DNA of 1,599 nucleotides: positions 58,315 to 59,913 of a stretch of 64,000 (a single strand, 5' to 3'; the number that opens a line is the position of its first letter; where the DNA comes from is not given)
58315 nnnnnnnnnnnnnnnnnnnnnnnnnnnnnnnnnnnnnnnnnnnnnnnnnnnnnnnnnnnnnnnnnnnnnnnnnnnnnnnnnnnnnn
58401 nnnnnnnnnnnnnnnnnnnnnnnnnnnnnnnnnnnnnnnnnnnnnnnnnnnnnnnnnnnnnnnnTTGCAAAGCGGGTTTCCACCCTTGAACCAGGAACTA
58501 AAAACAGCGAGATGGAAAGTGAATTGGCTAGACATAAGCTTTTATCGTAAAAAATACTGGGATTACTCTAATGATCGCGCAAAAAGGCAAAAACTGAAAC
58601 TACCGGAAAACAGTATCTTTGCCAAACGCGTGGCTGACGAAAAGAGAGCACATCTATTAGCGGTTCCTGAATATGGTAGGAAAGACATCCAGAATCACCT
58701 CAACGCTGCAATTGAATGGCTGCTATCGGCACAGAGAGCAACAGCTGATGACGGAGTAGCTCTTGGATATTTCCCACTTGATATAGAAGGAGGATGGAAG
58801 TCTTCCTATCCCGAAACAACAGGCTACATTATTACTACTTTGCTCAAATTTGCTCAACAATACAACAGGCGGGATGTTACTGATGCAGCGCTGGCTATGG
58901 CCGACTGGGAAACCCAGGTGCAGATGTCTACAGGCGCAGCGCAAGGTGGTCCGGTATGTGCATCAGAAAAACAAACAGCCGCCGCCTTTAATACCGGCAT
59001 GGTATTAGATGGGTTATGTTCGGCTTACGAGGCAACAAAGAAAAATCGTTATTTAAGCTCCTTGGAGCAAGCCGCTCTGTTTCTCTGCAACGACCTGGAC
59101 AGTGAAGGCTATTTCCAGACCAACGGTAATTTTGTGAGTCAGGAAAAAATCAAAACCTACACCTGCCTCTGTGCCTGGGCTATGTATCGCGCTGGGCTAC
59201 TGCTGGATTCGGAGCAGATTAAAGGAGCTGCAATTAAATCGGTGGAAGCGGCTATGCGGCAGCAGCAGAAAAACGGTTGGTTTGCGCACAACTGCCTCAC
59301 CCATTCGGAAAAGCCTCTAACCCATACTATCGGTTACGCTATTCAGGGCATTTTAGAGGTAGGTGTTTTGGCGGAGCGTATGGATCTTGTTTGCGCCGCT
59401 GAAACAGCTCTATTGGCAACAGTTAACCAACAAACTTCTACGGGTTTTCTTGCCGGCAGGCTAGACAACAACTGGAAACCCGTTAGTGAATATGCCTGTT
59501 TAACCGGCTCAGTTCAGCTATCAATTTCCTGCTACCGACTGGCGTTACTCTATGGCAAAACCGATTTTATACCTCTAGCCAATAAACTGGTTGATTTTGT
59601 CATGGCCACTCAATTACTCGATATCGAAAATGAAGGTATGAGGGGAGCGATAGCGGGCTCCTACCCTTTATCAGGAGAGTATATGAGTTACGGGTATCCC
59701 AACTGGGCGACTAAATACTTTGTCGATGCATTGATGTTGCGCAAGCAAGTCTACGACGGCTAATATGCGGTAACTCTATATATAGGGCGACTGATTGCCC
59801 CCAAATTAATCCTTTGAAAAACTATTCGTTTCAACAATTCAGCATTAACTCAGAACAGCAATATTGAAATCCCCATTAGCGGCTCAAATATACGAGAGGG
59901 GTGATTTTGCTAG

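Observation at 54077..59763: Five-gene FkbH / ACP / MaoC-SDR / AAC(3)-like / alpha-barrel cassette wedged into the exosortase-A acyl module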

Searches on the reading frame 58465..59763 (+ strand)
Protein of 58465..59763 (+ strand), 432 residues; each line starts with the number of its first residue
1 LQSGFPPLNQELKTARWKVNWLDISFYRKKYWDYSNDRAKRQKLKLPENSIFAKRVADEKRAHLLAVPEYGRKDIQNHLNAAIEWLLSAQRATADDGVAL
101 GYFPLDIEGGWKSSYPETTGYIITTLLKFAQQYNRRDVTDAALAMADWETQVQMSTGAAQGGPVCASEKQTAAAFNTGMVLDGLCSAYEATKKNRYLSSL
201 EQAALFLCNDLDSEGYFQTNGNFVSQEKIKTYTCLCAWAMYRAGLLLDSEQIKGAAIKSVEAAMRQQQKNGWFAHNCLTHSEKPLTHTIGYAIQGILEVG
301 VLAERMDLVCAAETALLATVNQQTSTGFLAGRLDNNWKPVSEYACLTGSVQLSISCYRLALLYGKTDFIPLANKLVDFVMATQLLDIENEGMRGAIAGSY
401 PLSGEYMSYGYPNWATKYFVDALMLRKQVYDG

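Call 6: search_protein_families(library=pfam, proteins=[window:58465-59763:+], max_evalue=0.01)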
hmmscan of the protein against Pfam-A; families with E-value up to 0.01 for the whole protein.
window:58465-59763:+ (432 aa): 2 families
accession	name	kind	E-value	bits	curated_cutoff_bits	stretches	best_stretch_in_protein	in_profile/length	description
PF07470.19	Glyco_hydro_88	-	0.00016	21.3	26.6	1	169-277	23-122/352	Glycosyl Hydrolase Family 88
PF07944.18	Beta-AFase-like_GH127_cat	-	0.0022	17.5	24.9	0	70-209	74-206/376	Beta-L-arabinofuranosidase, GH127 catalytic domain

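Call 7: search_protein_families(library=ncbifam, proteins=[window:58465-59763:+], max_evalue=0.01)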
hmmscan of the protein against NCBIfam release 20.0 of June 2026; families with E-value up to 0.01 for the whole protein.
window:58465-59763:+ (432 aa): 0 families

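Call 21: find_homologous_proteins(query=window:58465-59763:+, max_evalue=0.00001)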
Query window:58465-59763:+ (432 aa): 2256 proteins with E <= 0.00001 among 8000 candidates; the best 120 are listed.
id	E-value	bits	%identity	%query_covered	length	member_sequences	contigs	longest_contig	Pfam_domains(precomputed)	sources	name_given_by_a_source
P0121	3.1e-280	947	100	96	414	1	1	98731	-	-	-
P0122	1.6e-206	704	72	95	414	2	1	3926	-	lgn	-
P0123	7.8e-165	567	62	94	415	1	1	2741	-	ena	-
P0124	4.9e-163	561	61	94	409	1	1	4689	-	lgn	-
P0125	2.3e-162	559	62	93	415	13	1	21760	-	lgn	-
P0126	8.1e-161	554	60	92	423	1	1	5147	PF07944.19,PF13243.13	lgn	-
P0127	3.9e-154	531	58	92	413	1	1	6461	PF07944.19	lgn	-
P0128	1.1e-153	530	58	93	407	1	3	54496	-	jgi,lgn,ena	-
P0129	9.3e-153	527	57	93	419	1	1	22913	-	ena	-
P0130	1.5e-149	516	56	93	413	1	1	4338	-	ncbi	-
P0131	1.6e-147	510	53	94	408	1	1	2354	-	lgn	-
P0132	2.8e-147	509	56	92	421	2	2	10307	-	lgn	-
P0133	7.4e-147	508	57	93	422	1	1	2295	-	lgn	-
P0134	4.0e-146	505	55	93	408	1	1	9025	-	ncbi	-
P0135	1.7e-145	503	56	93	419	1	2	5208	-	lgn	-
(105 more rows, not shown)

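Call 28: find_related_loci(query=A1, collection=genome_contigs, flank=10000)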
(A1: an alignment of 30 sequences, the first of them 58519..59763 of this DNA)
Query A1 (414 aa) in genome_contigs; peptide patterns used: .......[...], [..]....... (x = any residue, [..] = any of these).
292 stretches matched a pattern; 216 encode a relative of the query (tblastn E <= 1e-3); the best 80 are kept; 80 distinct loci.
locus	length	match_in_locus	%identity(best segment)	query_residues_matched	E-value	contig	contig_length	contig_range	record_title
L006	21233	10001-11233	73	1-411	0e+0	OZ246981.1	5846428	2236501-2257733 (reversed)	MAG: Woeseiaceae bacterium isolate 5a46694a-b1d3-4e4a-b91f-6d53a03b0b9f genome assembly, chromosome: 1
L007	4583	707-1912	55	10-411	5e-147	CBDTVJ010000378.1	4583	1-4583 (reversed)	MAG TPA_asm: uncultured Halieaceae bacterium isolate SRR7614707_concoct_60 genome assembly, contig: ERZ23877653.12748, w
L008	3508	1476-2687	52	9-411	4e-146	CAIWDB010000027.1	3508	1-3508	MAG: uncultured Methylococcaceae bacterium isolate LJ_bin-0959 genome assembly, contig: bin-0959:027/661, whole genome s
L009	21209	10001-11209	51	10-411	2e-136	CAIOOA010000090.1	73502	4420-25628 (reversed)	MAG: uncultured Methylococcaceae bacterium isolate Day2-3_bin-150 genome assembly, contig: bin-150:090/315, whole genome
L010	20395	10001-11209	53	10-411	3e-135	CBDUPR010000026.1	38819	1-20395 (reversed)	MAG TPA_asm: uncultured Nitrosomonas sp. isolate SRR22808125_binner13_Refined_62 genome assembly, contig: ERZ25043434.43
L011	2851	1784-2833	58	63-411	1e-141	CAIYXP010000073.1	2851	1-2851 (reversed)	MAG: uncultured Methylococcaceae bacterium isolate Loclat_bin-06492 genome assembly, contig: bin-06492:073/542, whole ge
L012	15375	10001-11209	56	10-411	2e-134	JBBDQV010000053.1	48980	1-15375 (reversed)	MAG: Alphaproteobacteria bacterium isolate LejiaC_69_14 Lejia_C_1685_length_48980_cov_8, whole genome shotgun sequence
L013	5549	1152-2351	53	10-408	1e-134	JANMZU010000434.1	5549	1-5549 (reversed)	MAG: Betaproteobacteria bacterium isolate OTE_78_metabat_72_sub OTE_78_k141_2642032, whole genome shotgun sequence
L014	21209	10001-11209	53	10-409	1e-133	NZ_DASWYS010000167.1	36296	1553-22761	MAG: Roseateles sp. isolate SMAG_U3717 k141_792944, whole genome shotgun sequence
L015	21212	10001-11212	51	10-411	3e-133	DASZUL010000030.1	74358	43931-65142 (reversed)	MAG TPA_asm: Nitrosospira sp. isolate SMAG_U6104 k141_237507, whole genome shotgun sequence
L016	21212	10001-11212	52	10-411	9e-133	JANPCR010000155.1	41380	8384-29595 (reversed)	MAG: Rhodoferax sp. isolate VAR_78_metabat_483 VAR_78_k141_1382988, whole genome shotgun sequence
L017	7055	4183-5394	52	9-411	7e-133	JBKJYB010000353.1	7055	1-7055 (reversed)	MAG: Nitrosospira sp. isolate swi_bin.196 k127_16614639, whole genome shotgun sequence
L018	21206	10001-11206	51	10-410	2e-131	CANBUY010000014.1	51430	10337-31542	MAG: Comamonadaceae bacterium isolate JR-MC-D-240519-141 genome assembly, contig: JR-MC-D-240519-C626, whole genome shot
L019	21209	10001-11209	52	10-409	1e-131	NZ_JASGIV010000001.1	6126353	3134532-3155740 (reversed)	MAG: Roseateles sp. isolate 5N037 JMF-2111-06-0005.ont.bin.37_0, whole genome shotgun sequence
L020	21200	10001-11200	50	10-408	3e-131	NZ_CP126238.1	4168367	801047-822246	Alicycliphilus denitrificans strain Ylb10 chromosome, complete genome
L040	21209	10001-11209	47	7-410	1e-122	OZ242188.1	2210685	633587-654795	MAG: Nitrosomonadaceae bacterium isolate 345e2db2-26ea-423b-8398-d52ac4262650 genome assembly, chromosome: 1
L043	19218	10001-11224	46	6-411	1e-121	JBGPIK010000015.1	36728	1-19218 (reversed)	MAG: Candidatus Binatia bacterium isolate OBJ_0618_7090110_336 k141_1082762_length_36728_cov_13.0342, whole genome shotg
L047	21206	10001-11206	49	10-410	7e-126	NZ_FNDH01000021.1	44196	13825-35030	Nitrosomonas sp. Nm132, whole genome shotgun sequence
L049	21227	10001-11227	47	2-410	9e-118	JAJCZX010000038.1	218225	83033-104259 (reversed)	MAG: Gemmatimonadota bacterium isolate OFTM32 OFTM32_37, whole genome shotgun sequence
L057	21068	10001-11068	49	56-411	2e-113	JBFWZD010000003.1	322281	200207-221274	MAG: Nitrospira sp. isolate CA_2019_TPBS_18 NODE_264_length_322281_cov_10.726013_TPBS, whole genome shotgun sequence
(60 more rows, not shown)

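Call 33: search_protein_families(library=pfam, proteins=[L040:8108-9970:+, L040:11230-12198:+, L040:4070-5062:+, L040:2664-4073:+, L047:8566-9567:-, L047:7441-8562:-, L047:11270-12625:+, L047:12504-13376:+, L020:11318-12637:+, L020:7819-9402:-], max_evalue=0.001)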
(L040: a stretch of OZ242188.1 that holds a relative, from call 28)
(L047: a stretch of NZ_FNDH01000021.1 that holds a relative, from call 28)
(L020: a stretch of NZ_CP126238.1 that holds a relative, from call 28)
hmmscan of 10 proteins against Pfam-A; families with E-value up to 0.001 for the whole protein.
L040:8108-9970:+ (620 aa): 3 families
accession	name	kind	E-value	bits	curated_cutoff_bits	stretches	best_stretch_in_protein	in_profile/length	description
PF00733.27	Asn_synthase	-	8.8e-85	285.9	21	1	229-609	4-353/354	Asparagine synthase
PF13537.11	GATase_7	-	1.5e-06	28.6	25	1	79-153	48-122/123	Glutamine amidotransferase domain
PF13522.11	GATase_6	-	0.00041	20.8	27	1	89-147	71-129/130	Glutamine amidotransferase domain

L040:11230-12198:+ (322 aa): 2 families
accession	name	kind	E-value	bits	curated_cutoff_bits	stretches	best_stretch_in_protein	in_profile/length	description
PF02388.22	FemAB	-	4.2e-10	39.5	24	1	47-184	73-211/406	FemAB family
PF13480.13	Acetyltransf_6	-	2.3e-06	28.2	22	1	141-275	2-139/143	Acetyltransferase (GNAT) domain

L040:4070-5062:+ (330 aa): 7 families
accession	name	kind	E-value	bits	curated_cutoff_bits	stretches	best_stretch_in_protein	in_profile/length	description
PF00158.32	Sigma54_activat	-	1.7e-69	233.3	20.2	1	29-194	2-167/168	Sigma-54 interaction domain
PF14532.12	Sigma54_activ_2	-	3.9e-23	82.6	25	1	34-199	6-138/138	Sigma-54 interaction domain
PF25601.1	AAA_lid_14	-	1.6e-19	69.9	27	1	200-277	1-78/87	AAA+ ATPase lid domain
PF02954.25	HTH_8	-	3.9e-09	36.5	22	1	287-321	2-36/42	Bacterial regulatory protein, Fis family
PF07728.20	AAA_5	-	1.2e-08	35.5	22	1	52-170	2-123/139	AAA domain (dynein-related subfamily)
PF01078.27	Mg_chelatase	-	5.3e-05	23.2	20.3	0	107-168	93-156/207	Magnesium chelatase, subunit ChlI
PF12728.13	HTH_17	-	8.7e-05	23.2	27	1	306-329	4-27/51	Helix-turn-helix domain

L040:2664-4073:+ (469 aa): 2 families
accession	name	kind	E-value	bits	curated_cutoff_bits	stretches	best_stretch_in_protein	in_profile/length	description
PF02397.22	Bac_transf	-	1.4e-69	233.7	27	1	280-463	1-178/179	Bacterial sugar transferase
PF13727.12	CoA_binding_3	-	3.8e-06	27.5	25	1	70-220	3-152/175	CoA-binding domain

L047:8566-9567:- (333 aa): 2 families
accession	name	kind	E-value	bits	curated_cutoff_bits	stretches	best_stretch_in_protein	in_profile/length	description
PF02388.22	FemAB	-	4.8e-09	36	24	1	135-195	149-211/406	FemAB family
PF13480.13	Acetyltransf_6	-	1.3e-05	25.8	22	1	153-286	3-139/143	Acetyltransferase (GNAT) domain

L047:7441-8562:- (373 aa): 0 families

L047:11270-12625:+ (451 aa): 2 families
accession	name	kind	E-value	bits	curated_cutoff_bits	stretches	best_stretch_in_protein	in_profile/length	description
PF04932.20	Wzy_C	-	1e-26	93.9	31.7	1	201-344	2-149/149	O-Antigen ligase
PF19358.4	DUF5935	-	2.4e-25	90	23.6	1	1-188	1-191/193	Family of unknown function (DUF5935)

L047:12504-13376:+ (290 aa): 6 families
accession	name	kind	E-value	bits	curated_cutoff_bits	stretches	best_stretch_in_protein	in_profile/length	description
PF08241.18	Methyltransf_11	-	1.2e-16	61.5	21.2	1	99-191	1-95/95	Methyltransferase domain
PF13649.12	Methyltransf_25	-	9.9e-15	55.5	27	1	99-187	2-97/97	Methyltransferase domain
PF13847.12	Methyltransf_31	-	3.3e-11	43.5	27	1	99-195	8-113/145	Methyltransferase domain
PF13489.12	Methyltransf_23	-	2.6e-10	40.7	27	1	84-238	12-163/164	Methyltransferase domain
PF08242.18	Methyltransf_12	-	3.5e-09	37.7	30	1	99-188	1-97/98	Methyltransferase domain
PF01209.24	Ubie_methyltran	-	1.2e-05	25.2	20.1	1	95-191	48-151/233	ubiE/COQ5 methyltransferase family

L020:11318-12637:+ (439 aa): 2 families
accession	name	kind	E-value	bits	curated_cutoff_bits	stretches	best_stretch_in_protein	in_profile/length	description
PF13006.12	Nterm_IS4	-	3.8e-24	85.2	25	1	20-109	3-95/95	Insertion element 4 transposase N-terminal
PF01609.27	DDE_Tnp_1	-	6e-20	72.3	23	1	128-351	4-200/200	Transposase DDE domain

L020:7819-9402:- (527 aa): 2 families
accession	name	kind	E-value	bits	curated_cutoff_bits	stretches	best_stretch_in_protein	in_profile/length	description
PF13440.11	Polysacc_synt_3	-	7.2e-76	255.7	23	1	56-345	1-293/293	Polysaccharide biosynthesis protein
PF01943.22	Polysacc_synt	-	2.2e-34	119.6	28.2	1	33-296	2-273/274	Polysaccharide biosynthesis protein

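Call 34: predict_structure(alignment_id=A1)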
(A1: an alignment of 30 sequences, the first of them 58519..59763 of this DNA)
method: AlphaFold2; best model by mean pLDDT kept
length: 414 residues; sequences in the alignment: 30
mean_pLDDT: 89.5   pTM: 0.91
mean pLDDT of the five models: 89.5, 89.2, 89.0, 89.0, 88.8
residues with pLDDT >= 90: 279; 70-90: 97; 50-70: 31; < 50: 7
segments of 3 or more residues with pLDDT < 50: 203-209
pLDDT, mean of each block of 10 residues (from residue 1): 72 87 93 94 84 91 97 83 89 73 94 97 95 82 64 81 96 97 95 87 50 79 98 97 91 81 81 95 98 97 96 93 94 98 98 98 95 95 90 94 98 86
secondary structure, 60 per line:
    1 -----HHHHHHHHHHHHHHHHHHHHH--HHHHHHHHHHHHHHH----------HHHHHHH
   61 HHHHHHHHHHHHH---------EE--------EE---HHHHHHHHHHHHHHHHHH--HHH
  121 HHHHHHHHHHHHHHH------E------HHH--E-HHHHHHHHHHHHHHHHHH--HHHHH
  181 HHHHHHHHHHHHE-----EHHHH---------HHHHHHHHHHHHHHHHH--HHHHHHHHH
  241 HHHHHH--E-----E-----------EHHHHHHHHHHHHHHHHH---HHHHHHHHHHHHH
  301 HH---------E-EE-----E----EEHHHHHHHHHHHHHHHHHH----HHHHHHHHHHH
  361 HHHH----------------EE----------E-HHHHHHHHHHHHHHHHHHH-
elements in order: H6-26 H29-43 H54-73 H98-115 H118-135 H156-173 H176-192 H200-203 H213-229 H232-246 H268-284 H288-302 H328-345 H350-364 H395-413

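Call 37: fold_search(model_id=the predicted structure, library=pdb)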
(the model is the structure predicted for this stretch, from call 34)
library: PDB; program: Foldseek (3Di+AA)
matches with E <= 10: 1113; with E <= 0.001: 234
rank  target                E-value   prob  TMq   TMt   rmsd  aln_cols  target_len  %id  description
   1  3wiw                  1.1e-09  1.00  0.67  0.74   4.8       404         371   13  Crystal structure of unsaturated glucuronyl hydrolase specific for heparin (released 2014-01-08)
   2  4z4j                  6.0e-09  1.00  0.67  0.70   4.9       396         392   12  Crystal Structure of cellobiose 2-epimerase from Caldicellulosiruptor saccharolyticus DSM 8903 (released 2016-04-13)
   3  4z4l                  8.2e-09  1.00  0.67  0.70   4.8       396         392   13  Crystal Structure of cellobiose 2-epimerase from Caldicellulosiruptor saccharolyticus DSM 8903 (released 2016-04-13)
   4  8wbu                  8.2e-09  1.00  0.66  0.69   4.8       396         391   12  The crystal structure of circular mannose with mutant H247F of the cellobiose 2-epimerase from Caldicellulosiruptor sacc (released 2023-10-25)
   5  7d5g_A                1.6e-08  1.00  0.66  0.69   5.0       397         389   12  Crystal structure of the CsCE with ligand to have a insight into the catalytic mechanism (released 2021-12-01)
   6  1vd5                  4.7e-08  1.00  0.65  0.71   4.6       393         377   13  Crystal Structure of Unsaturated Glucuronyl Hydrolase, Responsible for the Degradation of Glycosaminoglycan, from Bacill (released 2004-07-13)
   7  8h1l_C                4.9e-08  1.00  0.67  0.66   5.3       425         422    9  Crystal structure of glucose-2-epimerase in complex with D-Glucitol from Runella slithyformis Runsl_4512 (released 2023-07-12)
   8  6f04                  7.3e-08  1.00  0.65  0.70   4.9       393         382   13  N-acetylglucosamine-2-epimerase (released 2018-09-26)
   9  2fv0_A                7.6e-08  1.00  0.64  0.70   4.3       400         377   12  UGL_D88N/dGlcA-Glc-Rha-Glc (released 2006-05-30)
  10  8h1n                  8.0e-08  1.00  0.66  0.65   5.7       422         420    9  Crystal structure of glucose-2-epimerase mutant_D254A in complex with D-Glucitol from Runella slithyformis Runsl_4512 (released 2023-07-12)
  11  5zhb_A                9.1e-08  1.00  0.68  0.72   4.5       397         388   10  Structure of Cellobiose 2-Epimerase from Bacillus thermoamylovorans B4167 (released 2019-06-19)
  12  8h1l_B                9.1e-08  1.00  0.66  0.65   5.1       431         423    9  Crystal structure of glucose-2-epimerase in complex with D-Glucitol from Runella slithyformis Runsl_4512 (released 2023-07-12)
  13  5zhb_B                2.1e-07  1.00  0.70  0.74   4.3       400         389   12  Structure of Cellobiose 2-Epimerase from Bacillus thermoamylovorans B4167 (released 2019-06-19)
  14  8h1l_A                2.2e-07  1.00  0.66  0.65   5.5       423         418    9  Crystal structure of glucose-2-epimerase in complex with D-Glucitol from Runella slithyformis Runsl_4512 (released 2023-07-12)
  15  4v1r_A                2.3e-07  1.00  0.63  0.71   4.8       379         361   14  Structure of a selenomethionine derivative of the GH76 alpha- mannanase BT2949 Bacteroides thetaiotaomicron (released 2015-02-11)
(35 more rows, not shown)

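Call 55: search_protein_families(library=ncbifam, proteins=[L040:11230-12198:+], max_evalue=1e-8)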
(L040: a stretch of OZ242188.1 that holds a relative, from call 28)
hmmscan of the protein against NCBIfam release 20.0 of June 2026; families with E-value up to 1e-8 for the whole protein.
L040:11230-12198:+ (322 aa): 0 families

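Call 60: search_protein_families(library=pfam, proteins=[L049:5497-6744:+, L049:6749-8758:+, L049:9684-9971:+, L049:11321-12445:+, L043:3412-4182:+, L043:5589-6638:+, L043:6798-8381:+, L043:8701-9699:+, L057:8504-9244:+, L057:7345-8478:+], max_evalue=0.001)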
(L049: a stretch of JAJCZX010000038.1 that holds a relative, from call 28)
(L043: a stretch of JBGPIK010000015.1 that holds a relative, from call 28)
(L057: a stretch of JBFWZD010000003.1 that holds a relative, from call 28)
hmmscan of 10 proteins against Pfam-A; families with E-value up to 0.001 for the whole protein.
L049:5497-6744:+ (415 aa): 1 family
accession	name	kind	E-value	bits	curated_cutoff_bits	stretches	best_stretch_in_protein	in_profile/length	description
PF02786.22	CPSase_L_D2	-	3.2e-06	27.3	19.8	0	128-193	1-63/211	Carbamoyl-phosphate synthase L chain, ATP binding domain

L049:6749-8758:+ (669 aa): 3 families
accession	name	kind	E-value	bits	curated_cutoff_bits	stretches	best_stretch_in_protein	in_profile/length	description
PF00534.26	Glycos_transf_1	-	1.1e-14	54.8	26.4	1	553-640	88-171/172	Glycosyl transferases group 1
PF13692.12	Glyco_trans_1_4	-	2.2e-12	47.9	27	1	535-627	55-142/142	Glycosyl transferases group 1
PF13524.12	Glyco_trans_1_2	-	0.00025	21.4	25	1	578-655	67-143/144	Glycosyl transferase-like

L049:9684-9971:+ (95 aa): 2 families
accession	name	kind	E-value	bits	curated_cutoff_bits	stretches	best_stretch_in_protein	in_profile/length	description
PF00550.31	PP-binding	-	6e-07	30.1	20.8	1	23-89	1-66/67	Phosphopantetheine attachment site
PF14573.12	PP-binding_2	-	0.00034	21.2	32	1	52-94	46-88/96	Acyl-carrier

L049:11321-12445:+ (374 aa): 7 families
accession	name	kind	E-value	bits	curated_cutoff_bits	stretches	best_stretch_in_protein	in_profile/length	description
PF00534.26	Glycos_transf_1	-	9.3e-35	120.1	26.4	1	179-340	3-167/172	Glycosyl transferases group 1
PF13692.12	Glyco_trans_1_4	-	1.3e-30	106.9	27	1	191-331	1-142/142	Glycosyl transferases group 1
PF13439.12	Glyco_transf_4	-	3.7e-19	69.8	28.5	1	17-170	2-169/170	Glycosyltransferase Family 4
PF13579.12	Glyco_trans_4_4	-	5.1e-10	40.3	29.7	1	17-165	1-157/158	Glycosyl transferase 4-like domain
PF20706.3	GT4-conflict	-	1.9e-08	34.2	26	1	132-352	144-375/385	Family 4 Glycosyltransferase in conflict systems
PF13477.12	Glyco_trans_4_2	-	2.8e-06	28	23.4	1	75-115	66-108/139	Glycosyl transferase 4-like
PF13524.12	Glyco_trans_1_2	-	0.0008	19.8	25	0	274-351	59-134/144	Glycosyl transferase-like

L043:3412-4182:+ (256 aa): 4 families
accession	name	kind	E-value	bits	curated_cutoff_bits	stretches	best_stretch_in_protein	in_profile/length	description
PF13561.12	adh_short_C2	-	1.2e-55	189.1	27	1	18-247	6-234/236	Enoyl-(Acyl carrier protein) reductase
PF00106.31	adh_short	-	3.6e-38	131.5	26.6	1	9-200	1-193/195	short chain dehydrogenase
PF23441.1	SDR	-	1.9e-05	24.6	27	1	9-247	8-254/258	SDR-like rossmann domain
PF08659.16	KR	-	8.3e-05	23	22.6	1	11-169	3-162/180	KR domain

L043:5589-6638:+ (349 aa): 2 families
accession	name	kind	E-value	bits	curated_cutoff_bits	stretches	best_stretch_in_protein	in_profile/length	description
PF08541.16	ACP_syn_III_C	-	4.8e-20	71.9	26.6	1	243-328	3-88/90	3-Oxoacyl-[acyl-carrier-protein (ACP)] synthase III C terminal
PF08545.16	ACP_syn_III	-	4.9e-19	68.5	24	1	114-191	1-79/80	3-Oxoacyl-[acyl-carrier-protein (ACP)] synthase III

L043:6798-8381:+ (527 aa): 2 families
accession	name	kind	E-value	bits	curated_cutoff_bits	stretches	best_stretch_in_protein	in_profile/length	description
PF00501.34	AMP-binding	-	9.7e-92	308.1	29.9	1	13-381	1-384/384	AMP-binding enzyme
PF13193.12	AMP-binding_C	-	7.6e-19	68.8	24.5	1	437-512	1-76/76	AMP-binding enzyme C-terminal domain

L043:8701-9699:+ (332 aa): 3 families
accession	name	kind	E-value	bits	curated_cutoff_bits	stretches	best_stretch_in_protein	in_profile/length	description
PF02540.23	NAD_synthase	-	3.5e-50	170.8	21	2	172-304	99-229/242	NAD synthase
PF03054.22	tRNA_Me_trans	-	0.00049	20.3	20.6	0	41-72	3-32/202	tRNA methyl transferase HUP domain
PF00733.27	Asn_synthase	-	0.00096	19.3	21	0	41-72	20-52/354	Asparagine synthase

L057:8504-9244:+ (246 aa): 2 families
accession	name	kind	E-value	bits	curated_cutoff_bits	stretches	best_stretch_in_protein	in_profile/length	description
PF04452.19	Methyltrans_RNA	-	3.5e-49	167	23.9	1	76-239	4-165/165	RNA methyltransferase domain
PF20260.4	PUA_4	-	4.3e-08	33.6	23.9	1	19-65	2-48/48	RNA methyltransferase PUA domain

L057:7345-8478:+ (377 aa): 4 families
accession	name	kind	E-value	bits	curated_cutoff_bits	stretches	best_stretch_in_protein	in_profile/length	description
PF01556.23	DnaJ_C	-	7.5e-51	172.6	26.6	1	126-339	1-152/152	DnaJ C terminal domain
PF00226.36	DnaJ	-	1.4e-25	89.6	27.8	1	8-73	1-63/63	DnaJ domain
PF00684.25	DnaJ_CXXCXGXG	-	5.3e-13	49.5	32.7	1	153-212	1-64/65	DnaJ central domain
PF15777.11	Anti-TRAP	-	0.00044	20.6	32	0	190-218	11-45/59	Tryptophan RNA-binding attenuator protein inhibitory protein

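Call 61: search_dna_similar(query=window:58519-59763:+, collection=plasmids, mode=protein, max_rows=15)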
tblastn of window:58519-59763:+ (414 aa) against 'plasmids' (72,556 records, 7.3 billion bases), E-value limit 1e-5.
Records with a match: 2; places in all: 2; records where one place covers at least 80% of the query: 2.
Best place of each record, by identity: <60% 2.
By first word of the organism name: Haladaptatus 1; Halobellus 1.
By predicted mobility (MOB-suite, as given by PLSDB): non-mobilizable 2.
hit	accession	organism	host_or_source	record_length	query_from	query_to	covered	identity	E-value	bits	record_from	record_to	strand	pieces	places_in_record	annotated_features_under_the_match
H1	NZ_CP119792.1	Haladaptatus sp. QDMS2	cell culture,sediment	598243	55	406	85%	33.7%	1e-51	193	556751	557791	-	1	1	prenyltransferase/squalene oxidase repeat-containing protein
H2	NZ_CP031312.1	Halobellus limi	Cell culture,Taibei marine solar ...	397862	60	406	84%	33.1%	5e-47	180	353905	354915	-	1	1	prenyltransferase/squalene oxidase repeat-containing protein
